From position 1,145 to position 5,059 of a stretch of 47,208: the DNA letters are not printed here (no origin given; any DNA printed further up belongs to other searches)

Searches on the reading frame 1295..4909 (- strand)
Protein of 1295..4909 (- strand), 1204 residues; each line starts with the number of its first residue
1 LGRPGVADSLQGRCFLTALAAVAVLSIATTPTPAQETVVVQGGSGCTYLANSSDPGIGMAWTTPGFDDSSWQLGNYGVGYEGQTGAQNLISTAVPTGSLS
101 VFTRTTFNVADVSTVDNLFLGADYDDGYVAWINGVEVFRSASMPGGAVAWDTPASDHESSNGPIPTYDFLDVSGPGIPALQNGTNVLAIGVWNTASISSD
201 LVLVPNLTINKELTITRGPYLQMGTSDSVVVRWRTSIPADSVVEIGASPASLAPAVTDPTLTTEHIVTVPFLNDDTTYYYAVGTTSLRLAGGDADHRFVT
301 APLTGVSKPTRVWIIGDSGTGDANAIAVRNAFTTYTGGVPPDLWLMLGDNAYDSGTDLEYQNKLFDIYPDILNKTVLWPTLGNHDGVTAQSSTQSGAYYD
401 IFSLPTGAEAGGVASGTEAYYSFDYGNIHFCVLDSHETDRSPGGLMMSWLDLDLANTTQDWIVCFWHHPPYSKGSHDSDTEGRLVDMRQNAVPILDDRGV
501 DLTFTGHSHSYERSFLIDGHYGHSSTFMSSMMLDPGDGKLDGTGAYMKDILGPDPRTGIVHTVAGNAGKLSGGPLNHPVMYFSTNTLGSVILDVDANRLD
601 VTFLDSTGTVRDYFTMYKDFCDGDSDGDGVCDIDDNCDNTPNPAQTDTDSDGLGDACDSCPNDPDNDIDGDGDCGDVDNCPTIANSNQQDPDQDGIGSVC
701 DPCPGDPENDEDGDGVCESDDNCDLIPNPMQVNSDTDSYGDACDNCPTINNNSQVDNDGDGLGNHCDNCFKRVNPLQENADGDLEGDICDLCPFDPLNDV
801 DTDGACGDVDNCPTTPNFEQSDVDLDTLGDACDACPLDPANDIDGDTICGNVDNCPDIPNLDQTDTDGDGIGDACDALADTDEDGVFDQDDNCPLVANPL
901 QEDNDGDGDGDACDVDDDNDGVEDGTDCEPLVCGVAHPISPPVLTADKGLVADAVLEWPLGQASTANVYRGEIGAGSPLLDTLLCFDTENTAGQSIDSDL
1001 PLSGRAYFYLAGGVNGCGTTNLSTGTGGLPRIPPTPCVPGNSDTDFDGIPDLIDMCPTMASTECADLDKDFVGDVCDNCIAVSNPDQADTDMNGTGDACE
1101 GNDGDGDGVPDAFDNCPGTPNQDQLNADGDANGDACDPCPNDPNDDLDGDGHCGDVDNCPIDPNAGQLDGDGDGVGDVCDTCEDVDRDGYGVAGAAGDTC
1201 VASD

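Call 25: search_protein_families(library=pfam, proteins=[window:1295-4909:-], max_evalue=0.001)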
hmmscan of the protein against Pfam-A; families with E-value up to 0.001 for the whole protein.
window:1295-4909:- (1204 aa): 3 families
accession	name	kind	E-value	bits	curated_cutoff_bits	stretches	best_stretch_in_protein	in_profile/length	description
PF02412.23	TSP_3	-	2.2e-52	174.8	25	5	864-901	1-36/36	Thrombospondin type 3 repeat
PF00149.33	Metallophos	-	1.4e-13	52.2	21.5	1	311-511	2-191/191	Calcineurin-like phosphoesterase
PF16656.11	Pur_ac_phosph_N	-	3.7e-06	27.8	30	1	221-286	6-82/93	Purple acid Phosphatase, N-terminal domain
